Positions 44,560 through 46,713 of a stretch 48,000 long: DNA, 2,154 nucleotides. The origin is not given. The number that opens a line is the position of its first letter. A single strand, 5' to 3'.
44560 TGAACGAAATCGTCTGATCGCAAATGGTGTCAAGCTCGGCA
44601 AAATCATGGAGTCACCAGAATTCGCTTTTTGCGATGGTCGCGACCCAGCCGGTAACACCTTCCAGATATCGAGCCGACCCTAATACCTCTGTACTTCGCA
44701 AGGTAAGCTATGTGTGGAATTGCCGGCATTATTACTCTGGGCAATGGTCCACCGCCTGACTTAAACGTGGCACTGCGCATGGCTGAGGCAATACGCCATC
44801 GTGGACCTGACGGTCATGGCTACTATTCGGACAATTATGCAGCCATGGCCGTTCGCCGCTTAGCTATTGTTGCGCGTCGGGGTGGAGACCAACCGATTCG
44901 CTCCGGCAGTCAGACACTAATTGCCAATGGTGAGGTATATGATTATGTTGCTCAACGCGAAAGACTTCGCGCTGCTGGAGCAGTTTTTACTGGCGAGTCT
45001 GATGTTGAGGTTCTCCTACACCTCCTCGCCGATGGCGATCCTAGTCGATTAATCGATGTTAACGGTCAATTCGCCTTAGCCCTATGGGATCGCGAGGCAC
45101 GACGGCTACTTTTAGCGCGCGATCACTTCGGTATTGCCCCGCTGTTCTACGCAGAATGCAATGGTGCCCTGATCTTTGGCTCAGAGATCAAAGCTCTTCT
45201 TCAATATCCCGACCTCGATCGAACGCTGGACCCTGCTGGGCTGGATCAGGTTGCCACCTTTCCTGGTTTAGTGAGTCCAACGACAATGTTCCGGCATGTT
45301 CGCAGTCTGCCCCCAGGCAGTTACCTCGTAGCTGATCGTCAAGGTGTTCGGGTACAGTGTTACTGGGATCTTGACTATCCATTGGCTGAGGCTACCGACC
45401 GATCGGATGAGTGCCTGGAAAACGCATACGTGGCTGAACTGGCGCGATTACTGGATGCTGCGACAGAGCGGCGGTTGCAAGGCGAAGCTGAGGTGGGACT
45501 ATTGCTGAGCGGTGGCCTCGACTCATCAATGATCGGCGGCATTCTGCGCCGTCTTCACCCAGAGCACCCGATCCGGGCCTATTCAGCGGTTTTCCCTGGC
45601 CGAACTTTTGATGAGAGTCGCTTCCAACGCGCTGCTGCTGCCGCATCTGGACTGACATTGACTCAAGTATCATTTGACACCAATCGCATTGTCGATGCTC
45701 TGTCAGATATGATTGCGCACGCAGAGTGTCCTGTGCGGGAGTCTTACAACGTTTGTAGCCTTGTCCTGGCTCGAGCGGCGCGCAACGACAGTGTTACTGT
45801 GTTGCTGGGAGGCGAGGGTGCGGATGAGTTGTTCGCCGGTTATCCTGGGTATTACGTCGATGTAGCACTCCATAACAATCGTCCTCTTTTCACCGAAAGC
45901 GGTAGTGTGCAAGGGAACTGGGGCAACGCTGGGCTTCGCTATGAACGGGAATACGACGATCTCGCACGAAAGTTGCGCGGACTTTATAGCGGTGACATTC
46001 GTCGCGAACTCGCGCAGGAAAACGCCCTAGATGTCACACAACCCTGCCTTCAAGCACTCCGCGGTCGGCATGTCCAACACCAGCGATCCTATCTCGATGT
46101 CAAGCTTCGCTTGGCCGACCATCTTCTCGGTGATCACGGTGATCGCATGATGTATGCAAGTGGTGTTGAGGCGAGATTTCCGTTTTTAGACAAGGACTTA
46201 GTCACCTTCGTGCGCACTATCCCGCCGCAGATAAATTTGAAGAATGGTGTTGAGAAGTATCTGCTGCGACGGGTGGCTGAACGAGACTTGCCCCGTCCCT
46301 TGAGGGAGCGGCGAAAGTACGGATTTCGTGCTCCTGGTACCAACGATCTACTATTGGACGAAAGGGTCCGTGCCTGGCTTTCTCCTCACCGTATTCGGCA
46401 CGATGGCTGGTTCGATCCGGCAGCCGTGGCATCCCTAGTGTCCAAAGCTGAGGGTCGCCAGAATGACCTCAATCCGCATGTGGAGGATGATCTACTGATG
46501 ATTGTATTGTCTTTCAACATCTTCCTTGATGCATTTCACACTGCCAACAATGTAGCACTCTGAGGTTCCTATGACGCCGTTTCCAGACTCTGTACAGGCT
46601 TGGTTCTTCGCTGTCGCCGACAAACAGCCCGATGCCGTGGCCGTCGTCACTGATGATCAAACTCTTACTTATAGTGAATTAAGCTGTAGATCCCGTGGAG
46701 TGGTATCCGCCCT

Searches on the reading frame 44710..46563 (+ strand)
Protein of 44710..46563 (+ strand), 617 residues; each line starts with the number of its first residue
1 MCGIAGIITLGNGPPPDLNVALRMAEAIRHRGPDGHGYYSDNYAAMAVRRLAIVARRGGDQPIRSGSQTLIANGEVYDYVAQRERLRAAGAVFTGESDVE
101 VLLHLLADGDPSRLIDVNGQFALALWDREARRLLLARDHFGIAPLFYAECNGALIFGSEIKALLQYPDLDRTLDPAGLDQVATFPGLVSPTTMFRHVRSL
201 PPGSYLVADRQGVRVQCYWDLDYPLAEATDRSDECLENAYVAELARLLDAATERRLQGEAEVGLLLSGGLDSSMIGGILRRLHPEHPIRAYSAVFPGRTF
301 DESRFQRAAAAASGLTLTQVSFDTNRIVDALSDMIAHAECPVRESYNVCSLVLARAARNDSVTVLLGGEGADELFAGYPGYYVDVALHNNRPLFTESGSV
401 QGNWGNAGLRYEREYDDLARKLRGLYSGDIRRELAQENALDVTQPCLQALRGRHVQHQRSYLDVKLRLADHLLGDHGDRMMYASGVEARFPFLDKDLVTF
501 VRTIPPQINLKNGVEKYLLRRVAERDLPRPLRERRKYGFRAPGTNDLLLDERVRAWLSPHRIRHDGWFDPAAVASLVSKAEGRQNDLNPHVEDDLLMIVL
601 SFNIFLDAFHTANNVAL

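Call 11: search_protein_families(library=pfam, proteins=[window:44710-46563:+], max_evalue=0.001)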
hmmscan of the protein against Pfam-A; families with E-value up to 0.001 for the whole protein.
window:44710-46563:+ (617 aa): 4 families
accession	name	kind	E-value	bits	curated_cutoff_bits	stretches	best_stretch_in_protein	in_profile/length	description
PF00733.27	Asn_synthase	-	1.6e-72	245.6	21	1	243-585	1-336/354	Asparagine synthase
PF13537.11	GATase_7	-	2e-33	115.5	25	1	49-165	2-123/123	Glutamine amidotransferase domain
PF13522.11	GATase_6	-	5.2e-28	98.1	27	1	33-159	1-130/130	Glutamine amidotransferase domain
PF02540.23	NAD_synthase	-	8.1e-05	22.3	21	1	262-386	21-145/242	NAD synthase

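Call 66: search_protein_families(library=ncbifam, proteins=[window:44710-46563:+], max_evalue=0.001)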
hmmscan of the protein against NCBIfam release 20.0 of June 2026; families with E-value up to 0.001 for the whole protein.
window:44710-46563:+ (617 aa): 9 families
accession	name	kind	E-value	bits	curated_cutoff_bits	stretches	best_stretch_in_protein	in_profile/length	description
TIGR01536.1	asn_synth_AEB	equivalog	1.1e-120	404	267.1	1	2-539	1-517/517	asparagine synthase (glutamine-hydrolyzing)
TIGR03108.1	eps_aminotran_1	hypoth_equivalog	8.2e-97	325.4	816.9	2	1-386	1-382/628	XrtA/PEP-CTERM system amidotransferase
TIGR03104.1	trio_amidotrans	equivalog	3e-78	263.5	570.1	1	1-584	1-568/589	N-acetylglutaminylglutamine amidotransferase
NF006949.0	PRK09431.1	equivalog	9.1e-74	248.9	499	3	1-165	1-167/554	asparagine synthase B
NF033535.1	lass_lactam_cya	exception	1.4e-55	189.1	525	2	1-390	1-391/668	lasso peptide isopeptide bond-forming cyclase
NF033561.1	macrolact_Ik_Al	subfamily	1.4e-13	50.3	300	1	102-536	63-489/561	albusnodin/ikarugamycin family macrolactam cyclase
NF001484.0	PRK00331.1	subfamily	4.5e-06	25.3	381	1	65-166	92-201/601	isomerizing glutamine--fructose-6-phosphate transaminase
TIGR01135.1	glmS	equivalog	5.6e-06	25.1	418.05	1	68-167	94-201/607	glutamine--fructose-6-phosphate transaminase (isomerizing)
TIGR01134.1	purF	equivalog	3.4e-05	23.4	350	1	61-166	85-202/432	amidophosphoribosyltransferase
